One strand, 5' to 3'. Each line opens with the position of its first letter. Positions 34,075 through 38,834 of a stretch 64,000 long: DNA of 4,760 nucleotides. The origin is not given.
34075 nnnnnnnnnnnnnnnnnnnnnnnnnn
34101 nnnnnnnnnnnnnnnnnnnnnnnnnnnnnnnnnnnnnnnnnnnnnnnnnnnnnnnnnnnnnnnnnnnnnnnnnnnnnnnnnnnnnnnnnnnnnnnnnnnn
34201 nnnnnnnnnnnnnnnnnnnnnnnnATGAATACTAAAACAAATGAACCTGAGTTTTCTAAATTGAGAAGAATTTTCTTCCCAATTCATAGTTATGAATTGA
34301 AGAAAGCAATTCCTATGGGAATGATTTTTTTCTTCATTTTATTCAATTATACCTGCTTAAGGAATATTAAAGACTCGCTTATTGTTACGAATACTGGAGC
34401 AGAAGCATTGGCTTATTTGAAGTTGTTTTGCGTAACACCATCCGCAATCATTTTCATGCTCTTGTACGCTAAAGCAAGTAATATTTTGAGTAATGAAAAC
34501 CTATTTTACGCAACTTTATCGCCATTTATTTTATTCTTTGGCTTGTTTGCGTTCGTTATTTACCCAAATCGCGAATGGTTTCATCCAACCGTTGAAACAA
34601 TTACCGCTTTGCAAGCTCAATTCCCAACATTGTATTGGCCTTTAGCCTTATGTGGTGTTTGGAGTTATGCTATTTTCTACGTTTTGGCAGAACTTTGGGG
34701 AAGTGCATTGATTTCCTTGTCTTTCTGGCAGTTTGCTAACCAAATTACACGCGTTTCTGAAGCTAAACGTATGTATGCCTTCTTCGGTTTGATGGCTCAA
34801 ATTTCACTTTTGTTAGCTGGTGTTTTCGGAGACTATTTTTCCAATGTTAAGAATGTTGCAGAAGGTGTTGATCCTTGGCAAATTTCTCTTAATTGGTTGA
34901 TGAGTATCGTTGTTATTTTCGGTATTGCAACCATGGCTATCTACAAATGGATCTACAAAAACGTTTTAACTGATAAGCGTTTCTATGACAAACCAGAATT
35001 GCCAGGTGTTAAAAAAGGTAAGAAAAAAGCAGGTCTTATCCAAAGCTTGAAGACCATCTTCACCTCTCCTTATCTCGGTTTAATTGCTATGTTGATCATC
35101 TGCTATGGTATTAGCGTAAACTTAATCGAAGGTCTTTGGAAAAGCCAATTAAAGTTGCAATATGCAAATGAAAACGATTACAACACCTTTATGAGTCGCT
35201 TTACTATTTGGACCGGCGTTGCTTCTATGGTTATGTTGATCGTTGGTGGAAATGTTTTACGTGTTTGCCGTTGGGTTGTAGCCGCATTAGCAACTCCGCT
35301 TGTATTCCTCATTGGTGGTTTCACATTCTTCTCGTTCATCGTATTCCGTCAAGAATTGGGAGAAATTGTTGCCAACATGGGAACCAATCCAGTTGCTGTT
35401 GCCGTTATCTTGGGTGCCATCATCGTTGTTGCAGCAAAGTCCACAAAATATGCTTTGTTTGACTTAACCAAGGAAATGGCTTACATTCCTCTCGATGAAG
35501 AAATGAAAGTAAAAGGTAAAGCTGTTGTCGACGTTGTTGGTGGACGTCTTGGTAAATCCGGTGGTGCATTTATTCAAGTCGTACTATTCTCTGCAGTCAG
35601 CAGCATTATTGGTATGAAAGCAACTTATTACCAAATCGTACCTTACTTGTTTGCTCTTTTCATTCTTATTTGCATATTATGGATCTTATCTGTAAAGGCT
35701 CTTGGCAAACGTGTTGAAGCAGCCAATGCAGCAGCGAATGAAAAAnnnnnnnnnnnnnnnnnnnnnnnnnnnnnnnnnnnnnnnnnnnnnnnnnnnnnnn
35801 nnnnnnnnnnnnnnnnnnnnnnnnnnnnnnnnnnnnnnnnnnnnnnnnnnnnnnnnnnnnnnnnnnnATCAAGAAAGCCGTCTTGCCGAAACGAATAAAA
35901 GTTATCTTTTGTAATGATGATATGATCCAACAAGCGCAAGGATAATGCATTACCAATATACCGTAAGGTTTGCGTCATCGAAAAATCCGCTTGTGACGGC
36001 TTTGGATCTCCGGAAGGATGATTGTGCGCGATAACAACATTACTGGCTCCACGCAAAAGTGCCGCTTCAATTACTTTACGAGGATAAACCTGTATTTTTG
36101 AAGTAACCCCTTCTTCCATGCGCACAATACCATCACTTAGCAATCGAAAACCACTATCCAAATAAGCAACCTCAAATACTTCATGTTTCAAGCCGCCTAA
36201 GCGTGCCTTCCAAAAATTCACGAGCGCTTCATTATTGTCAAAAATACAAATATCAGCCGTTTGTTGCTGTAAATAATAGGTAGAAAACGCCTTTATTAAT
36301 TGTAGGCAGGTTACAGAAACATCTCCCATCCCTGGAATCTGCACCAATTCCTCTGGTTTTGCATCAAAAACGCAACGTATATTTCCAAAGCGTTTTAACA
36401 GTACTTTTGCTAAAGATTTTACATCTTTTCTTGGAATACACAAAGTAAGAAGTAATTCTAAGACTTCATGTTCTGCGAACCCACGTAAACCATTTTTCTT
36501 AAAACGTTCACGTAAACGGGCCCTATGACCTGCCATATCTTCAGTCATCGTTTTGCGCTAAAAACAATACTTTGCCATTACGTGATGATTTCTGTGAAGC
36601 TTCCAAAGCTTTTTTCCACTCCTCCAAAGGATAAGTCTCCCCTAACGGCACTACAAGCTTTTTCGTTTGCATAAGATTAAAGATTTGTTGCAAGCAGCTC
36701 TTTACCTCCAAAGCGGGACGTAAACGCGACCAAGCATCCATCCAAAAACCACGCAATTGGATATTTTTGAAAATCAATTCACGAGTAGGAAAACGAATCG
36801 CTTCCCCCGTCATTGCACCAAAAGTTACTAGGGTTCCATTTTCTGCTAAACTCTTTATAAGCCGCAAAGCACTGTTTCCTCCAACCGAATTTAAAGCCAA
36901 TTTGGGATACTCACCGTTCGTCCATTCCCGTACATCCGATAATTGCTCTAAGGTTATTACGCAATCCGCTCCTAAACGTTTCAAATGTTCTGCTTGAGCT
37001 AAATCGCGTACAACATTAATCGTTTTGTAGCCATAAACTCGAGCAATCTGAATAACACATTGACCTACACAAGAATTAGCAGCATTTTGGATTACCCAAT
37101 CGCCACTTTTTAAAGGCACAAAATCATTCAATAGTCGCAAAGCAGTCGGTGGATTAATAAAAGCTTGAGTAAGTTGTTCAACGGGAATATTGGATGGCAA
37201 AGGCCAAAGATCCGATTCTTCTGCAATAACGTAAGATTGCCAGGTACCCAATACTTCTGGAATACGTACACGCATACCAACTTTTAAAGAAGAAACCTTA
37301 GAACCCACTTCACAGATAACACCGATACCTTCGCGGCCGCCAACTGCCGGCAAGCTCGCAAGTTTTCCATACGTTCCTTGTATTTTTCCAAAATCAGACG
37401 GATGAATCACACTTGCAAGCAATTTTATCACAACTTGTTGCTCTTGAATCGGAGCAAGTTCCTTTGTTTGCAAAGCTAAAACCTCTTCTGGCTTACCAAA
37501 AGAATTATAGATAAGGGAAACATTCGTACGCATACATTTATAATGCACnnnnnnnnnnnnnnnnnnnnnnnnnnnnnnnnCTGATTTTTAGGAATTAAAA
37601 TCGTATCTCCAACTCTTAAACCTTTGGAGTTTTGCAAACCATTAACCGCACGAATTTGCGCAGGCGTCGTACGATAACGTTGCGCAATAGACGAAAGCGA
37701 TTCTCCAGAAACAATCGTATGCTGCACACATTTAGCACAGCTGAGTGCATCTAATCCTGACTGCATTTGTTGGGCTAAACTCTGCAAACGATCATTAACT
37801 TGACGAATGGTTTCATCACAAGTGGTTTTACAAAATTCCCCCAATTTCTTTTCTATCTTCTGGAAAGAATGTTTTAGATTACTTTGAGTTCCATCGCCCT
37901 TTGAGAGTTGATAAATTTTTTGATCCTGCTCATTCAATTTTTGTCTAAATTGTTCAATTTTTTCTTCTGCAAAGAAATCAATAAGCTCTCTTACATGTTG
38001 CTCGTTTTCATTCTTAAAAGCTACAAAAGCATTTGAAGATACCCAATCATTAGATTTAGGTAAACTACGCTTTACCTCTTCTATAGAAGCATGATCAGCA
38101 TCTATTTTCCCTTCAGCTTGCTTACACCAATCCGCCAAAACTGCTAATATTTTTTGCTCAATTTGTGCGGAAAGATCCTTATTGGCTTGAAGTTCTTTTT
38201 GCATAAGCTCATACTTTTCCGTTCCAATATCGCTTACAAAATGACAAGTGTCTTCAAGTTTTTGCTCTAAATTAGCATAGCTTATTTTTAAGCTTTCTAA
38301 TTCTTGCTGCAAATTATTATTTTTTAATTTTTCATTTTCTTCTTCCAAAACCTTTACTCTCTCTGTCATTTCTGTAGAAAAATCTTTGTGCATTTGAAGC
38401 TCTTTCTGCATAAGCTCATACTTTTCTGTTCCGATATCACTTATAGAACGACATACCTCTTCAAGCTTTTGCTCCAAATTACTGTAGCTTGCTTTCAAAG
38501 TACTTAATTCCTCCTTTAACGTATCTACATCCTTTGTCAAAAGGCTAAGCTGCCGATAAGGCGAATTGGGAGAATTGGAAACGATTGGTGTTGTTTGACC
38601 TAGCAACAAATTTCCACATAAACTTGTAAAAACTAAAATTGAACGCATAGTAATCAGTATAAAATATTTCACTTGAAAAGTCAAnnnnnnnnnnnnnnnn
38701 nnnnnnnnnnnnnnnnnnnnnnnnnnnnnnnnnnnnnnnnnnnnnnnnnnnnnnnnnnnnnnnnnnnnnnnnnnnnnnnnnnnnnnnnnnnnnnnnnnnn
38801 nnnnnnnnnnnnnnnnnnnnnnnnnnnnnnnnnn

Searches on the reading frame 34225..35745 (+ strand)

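Call 34: search_protein_families(library=pfam, proteins=[window:34225-35745:+], max_evalue=0.001)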
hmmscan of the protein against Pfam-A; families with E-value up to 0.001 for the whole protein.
window:34225-35745:+ (507 aa): 1 family
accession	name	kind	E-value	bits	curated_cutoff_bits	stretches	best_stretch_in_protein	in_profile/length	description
PF03219.20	TLC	-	7.3e-183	609.3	21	1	5-495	3-489/491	TLC ATP/ADP transporter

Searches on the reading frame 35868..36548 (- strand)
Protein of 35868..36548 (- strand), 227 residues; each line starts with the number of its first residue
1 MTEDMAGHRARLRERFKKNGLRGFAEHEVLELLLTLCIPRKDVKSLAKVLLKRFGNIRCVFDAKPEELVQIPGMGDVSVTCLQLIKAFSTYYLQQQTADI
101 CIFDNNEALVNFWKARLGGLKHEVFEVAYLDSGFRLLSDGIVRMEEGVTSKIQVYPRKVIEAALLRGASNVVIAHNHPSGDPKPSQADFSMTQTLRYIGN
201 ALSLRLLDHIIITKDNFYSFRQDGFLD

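Call 34: search_protein_families(library=pfam, proteins=[window:35868-36548:-], max_evalue=0.001)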
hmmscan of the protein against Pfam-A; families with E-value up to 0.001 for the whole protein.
window:35868-36548:- (227 aa): 3 families
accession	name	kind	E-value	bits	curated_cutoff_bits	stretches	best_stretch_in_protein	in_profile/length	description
PF04002.20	RadC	-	2.7e-34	118.1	22.1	1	104-224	2-120/121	RadC-like JAB domain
PF20582.4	UPF0758_N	-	8.5e-08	32.6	27.1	1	10-78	8-75/77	UPF0758 N-terminal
PF12826.13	HHH_2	-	0.00047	20.7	27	1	44-77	13-46/64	Helix-hairpin-helix motif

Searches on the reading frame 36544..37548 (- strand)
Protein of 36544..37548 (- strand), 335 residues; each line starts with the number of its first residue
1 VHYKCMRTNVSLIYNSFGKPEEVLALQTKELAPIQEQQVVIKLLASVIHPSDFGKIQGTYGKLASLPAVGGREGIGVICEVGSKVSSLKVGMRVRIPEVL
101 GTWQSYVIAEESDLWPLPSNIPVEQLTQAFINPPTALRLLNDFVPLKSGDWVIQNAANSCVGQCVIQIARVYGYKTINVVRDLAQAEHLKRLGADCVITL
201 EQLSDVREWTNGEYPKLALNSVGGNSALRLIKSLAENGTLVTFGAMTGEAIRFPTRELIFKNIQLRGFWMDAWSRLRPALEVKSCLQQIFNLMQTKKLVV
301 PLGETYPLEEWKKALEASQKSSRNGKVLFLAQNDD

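Call 34: search_protein_families(library=pfam, proteins=[window:36544-37548:-], max_evalue=0.001)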
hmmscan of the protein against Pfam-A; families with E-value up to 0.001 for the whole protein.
window:36544-37548:- (335 aa): 3 families
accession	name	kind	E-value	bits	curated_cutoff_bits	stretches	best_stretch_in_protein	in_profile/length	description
PF00107.32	ADH_zinc_N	-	9.1e-22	77.8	31.8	1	161-281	2-125/129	Zinc-binding dehydrogenase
PF13602.12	ADH_zinc_N_2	-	1.3e-14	55.7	27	1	192-327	1-132/134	Zinc-binding dehydrogenase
PF08240.17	ADH_N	-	6e-12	46.2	23.5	1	36-118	2-103/104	Alcohol dehydrogenase GroES-like domain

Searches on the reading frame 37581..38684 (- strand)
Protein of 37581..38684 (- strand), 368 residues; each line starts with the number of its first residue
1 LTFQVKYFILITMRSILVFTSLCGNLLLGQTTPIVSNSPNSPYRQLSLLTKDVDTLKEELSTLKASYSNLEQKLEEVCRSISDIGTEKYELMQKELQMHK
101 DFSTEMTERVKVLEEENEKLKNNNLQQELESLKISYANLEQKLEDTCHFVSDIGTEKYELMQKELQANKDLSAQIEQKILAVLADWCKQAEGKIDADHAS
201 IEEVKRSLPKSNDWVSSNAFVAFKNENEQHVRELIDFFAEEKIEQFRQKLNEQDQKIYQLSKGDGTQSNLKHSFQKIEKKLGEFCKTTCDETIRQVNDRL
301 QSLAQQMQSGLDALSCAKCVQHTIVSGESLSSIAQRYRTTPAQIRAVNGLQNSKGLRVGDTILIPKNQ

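Call 35: search_protein_families(library=pfam, proteins=[window:37581-38684:-], max_evalue=0.001)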
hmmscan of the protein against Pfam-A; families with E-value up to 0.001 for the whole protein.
window:37581-38684:- (368 aa): 6 families
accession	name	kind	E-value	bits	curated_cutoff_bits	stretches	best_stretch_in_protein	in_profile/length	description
PF01476.26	LysM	-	1.1e-13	51.3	20.9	1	322-365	1-43/43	LysM domain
PF09177.16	STX6_10_61_N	-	0.00011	23.1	29.4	0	52-112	35-97/99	Syntaxin 6/10/61, N-terminal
PF04108.17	ATG17_like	-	0.00014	22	43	0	175-320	54-193/355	Autophagy protein ATG17-like domain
PF01519.22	DUF16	-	0.00025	21.9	40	1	201-303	6-102/104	Protein of unknown function DUF16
PF24526.1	ABCA12_C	-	0.00026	21.5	34.8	0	240-267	12-36/51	ABCA12-like, C-terminal domain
PF07999.17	RHSP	-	0.00031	20.7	25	0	64-133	183-254/312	Retrotransposon hot spot protein, P-loop domain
